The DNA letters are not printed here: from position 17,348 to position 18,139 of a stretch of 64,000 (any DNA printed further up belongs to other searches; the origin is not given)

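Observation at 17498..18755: Sigma factor plus single-pass membrane protein inserted between tamB and bamA: candidate envelope-stress module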

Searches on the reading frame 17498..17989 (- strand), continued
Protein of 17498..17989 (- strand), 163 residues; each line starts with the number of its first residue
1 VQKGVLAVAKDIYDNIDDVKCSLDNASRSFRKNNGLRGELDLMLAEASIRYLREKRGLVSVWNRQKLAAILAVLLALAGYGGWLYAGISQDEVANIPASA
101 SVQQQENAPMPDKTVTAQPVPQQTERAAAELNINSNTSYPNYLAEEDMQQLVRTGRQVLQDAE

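Call 62: fold_search(model_id=the predicted structure, library=pdb)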
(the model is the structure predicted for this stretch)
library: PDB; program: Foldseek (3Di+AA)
matches with E <= 10: 19; with E <= 0.001: 0
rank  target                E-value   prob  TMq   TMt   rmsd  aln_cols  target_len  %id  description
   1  3c9i_E                1.9e+00  0.08  0.21  0.17  58.7       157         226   14  Structure of P22 Tail-Needle GP26 Bound to Xenon Gas (released 2009-03-03)
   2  2ic6_A                2.1e+00  0.28  0.26  0.49   5.4        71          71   21  The Coiled-coil Domain (residues 1-75) Structure of the Sin Nombre Virus Nucleocapsid Protein (released 2007-02-27)
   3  2ic9_A                2.4e+00  0.25  0.27  0.50   5.3        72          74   21  The Coiled-coil Domain (residues 1-93) Structure of the Sin Nombre Virus Nucleocapsid Protein (released 2007-02-27)
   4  2ic9_B                2.8e+00  0.23  0.26  0.51   5.5        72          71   21  The Coiled-coil Domain (residues 1-93) Structure of the Sin Nombre Virus Nucleocapsid Protein (released 2007-02-27)
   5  5bu8_A                2.8e+00  0.13  0.34  0.27  59.2       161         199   14  HK620 Tail Needle crystallized at pH 7.5 and derivatized with Xenon (released 2015-11-25)
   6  3c9i_B                2.8e+00  0.09  0.30  0.21  61.1       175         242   14  Structure of P22 Tail-Needle GP26 Bound to Xenon Gas (released 2009-03-03)
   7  6nz3_A                3.6e+00  0.11  0.27  0.39   5.2        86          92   21  Crystal structure of computationally designed protein XAA_GGHN (released 2020-04-22)
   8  3c9i_F                3.6e+00  0.08  0.30  0.22  58.5       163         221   18  Structure of P22 Tail-Needle GP26 Bound to Xenon Gas (released 2009-03-03)
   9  6nyi_A                4.2e+00  0.14  0.28  0.39   4.2        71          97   22  Crystal structure of computationally designed protein XXA (released 2020-04-22)
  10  2ic6_B                4.8e+00  0.15  0.27  0.48   5.3        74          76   20  The Coiled-coil Domain (residues 1-75) Structure of the Sin Nombre Virus Nucleocapsid Protein (released 2007-02-27)
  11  9hcj_W0               6.3e+00  0.03  0.18  0.04  37.8       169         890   15  D. discoideum nuclear pore complex (released 2024-12-25)
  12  4fi5                  6.8e+00  0.13  0.23  0.41   3.3        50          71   12  Crystal structure of the N-terminal domain of Hantaan virus strain 76-118 nucleoprotein (released 2012-06-20)
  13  6nye_A                6.8e+00  0.06  0.23  0.32   5.3        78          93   22  Crystal structure of computationally designed protein XAX (released 2020-04-22)
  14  6nyi_C                7.3e+00  0.10  0.27  0.39   4.2        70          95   23  Crystal structure of computationally designed protein XXA (released 2020-04-22)
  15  6nz3_B                7.3e+00  0.07  0.27  0.39   5.2        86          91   21  Crystal structure of computationally designed protein XAA_GGHN (released 2020-04-22)
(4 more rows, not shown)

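Call 64: list_cluster_members(proteins=[P0248, P0285, P0288, P0292, P0295, P0307, P0320, P0323, P0325, P0345])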
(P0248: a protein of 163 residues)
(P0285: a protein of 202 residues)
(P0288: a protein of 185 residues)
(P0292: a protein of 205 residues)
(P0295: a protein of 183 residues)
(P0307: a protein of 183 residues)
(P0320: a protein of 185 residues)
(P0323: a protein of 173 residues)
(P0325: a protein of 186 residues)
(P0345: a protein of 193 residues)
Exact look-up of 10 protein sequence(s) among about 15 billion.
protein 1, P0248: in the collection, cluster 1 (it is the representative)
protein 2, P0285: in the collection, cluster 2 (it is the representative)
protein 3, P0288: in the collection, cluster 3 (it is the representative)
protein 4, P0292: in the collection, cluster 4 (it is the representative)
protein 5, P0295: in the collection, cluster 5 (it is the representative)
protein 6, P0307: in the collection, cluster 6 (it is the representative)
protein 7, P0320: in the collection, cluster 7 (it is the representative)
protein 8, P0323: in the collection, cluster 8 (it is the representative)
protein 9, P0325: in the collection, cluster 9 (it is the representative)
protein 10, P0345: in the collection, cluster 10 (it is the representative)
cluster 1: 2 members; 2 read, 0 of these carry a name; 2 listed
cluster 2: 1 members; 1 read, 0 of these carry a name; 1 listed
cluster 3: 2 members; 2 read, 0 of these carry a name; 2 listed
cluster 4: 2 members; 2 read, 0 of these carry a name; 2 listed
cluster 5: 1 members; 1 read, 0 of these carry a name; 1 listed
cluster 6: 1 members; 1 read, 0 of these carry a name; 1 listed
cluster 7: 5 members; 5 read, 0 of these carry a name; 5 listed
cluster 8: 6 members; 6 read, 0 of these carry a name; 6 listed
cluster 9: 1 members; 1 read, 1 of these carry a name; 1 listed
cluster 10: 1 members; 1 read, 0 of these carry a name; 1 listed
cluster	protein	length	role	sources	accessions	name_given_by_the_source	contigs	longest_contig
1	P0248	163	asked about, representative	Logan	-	-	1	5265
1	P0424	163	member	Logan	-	-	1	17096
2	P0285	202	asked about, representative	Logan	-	-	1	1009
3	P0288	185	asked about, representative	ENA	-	-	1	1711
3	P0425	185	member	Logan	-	-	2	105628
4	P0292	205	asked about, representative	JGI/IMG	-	-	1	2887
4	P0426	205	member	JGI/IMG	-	-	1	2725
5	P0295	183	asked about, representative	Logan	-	-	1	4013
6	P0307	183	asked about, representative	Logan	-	-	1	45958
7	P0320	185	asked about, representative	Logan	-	-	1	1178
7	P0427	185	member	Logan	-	-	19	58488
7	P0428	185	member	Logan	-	-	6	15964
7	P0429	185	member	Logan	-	-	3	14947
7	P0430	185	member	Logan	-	-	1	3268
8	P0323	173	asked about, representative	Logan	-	-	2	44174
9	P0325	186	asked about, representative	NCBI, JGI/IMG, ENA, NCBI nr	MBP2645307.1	MAG: hypothetical protein H6Q75_747 [Firmicutes bacterium] | hypothetical protein [Bacillota bacterium]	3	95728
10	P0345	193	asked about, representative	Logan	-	-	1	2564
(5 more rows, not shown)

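Call 65: find_encoding_contigs(protein=P0323, flank=7000, max_places=1)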
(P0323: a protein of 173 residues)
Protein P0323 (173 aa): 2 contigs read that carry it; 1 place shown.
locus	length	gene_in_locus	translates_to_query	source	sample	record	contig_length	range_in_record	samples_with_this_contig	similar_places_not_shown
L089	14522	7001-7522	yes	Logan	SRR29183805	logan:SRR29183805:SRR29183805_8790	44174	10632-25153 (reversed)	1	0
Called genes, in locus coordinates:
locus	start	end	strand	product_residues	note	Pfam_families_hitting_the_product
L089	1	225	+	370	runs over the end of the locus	PF02470:MlaD, PF27164:Aq_493_lipo (weak)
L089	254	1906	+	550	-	PF02321:OEP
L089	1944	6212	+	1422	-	PF05359:DUF748, PF27051:TamB_N (faint), PF04357:TamB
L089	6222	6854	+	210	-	PF04542:Sigma70_r2, PF04545:Sigma70_r4 (weak)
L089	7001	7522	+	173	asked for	-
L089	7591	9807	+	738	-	PF07244:POTRA, PF08479:POTRA_2 (weak), PF07244:POTRA, PF01103:Omp85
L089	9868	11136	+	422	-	-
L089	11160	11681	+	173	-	PF03938:OmpH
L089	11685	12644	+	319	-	-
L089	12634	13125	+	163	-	PF03938:OmpH (faint)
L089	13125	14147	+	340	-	PF04613:LpxD, PF25087:GMPPB_C (weak), PF00132:Hexapep, PF25084:LbH_EIF2B (weak), PF00132:Hexapep (weak)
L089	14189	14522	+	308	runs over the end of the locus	PF03279:Lip_A_acyltrans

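Call 66: find_encoding_contigs(protein=P0283, flank=7000, max_places=1)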
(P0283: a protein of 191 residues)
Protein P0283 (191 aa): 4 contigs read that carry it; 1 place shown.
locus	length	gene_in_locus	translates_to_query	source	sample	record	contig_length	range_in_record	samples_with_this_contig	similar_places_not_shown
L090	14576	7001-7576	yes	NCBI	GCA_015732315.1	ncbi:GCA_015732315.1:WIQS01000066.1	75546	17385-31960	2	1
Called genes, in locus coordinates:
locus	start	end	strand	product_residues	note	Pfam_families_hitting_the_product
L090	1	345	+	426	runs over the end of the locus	PF02470:MlaD, PF28544:Helical_needle (weak), PF27164:Aq_493_lipo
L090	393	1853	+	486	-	PF02321:OEP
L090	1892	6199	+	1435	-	PF05359:DUF748, PF27051:TamB_N, PF04357:TamB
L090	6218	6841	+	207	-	PF04542:Sigma70_r2, PF08281:Sigma70_r4_2 (faint), PF04545:Sigma70_r4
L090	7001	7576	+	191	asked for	-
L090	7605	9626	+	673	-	PF07244:POTRA, PF08479:POTRA_2 (weak), PF07244:POTRA, PF01103:Omp85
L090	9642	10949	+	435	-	-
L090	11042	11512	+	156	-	PF03938:OmpH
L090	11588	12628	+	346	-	-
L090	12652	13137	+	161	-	PF03938:OmpH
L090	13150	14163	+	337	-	PF04613:LpxD, PF25084:LbH_EIF2B (faint), PF00132:Hexapep, PF25087:GMPPB_C (weak), PF00132:Hexapep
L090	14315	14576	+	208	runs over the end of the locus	PF06082:YjbH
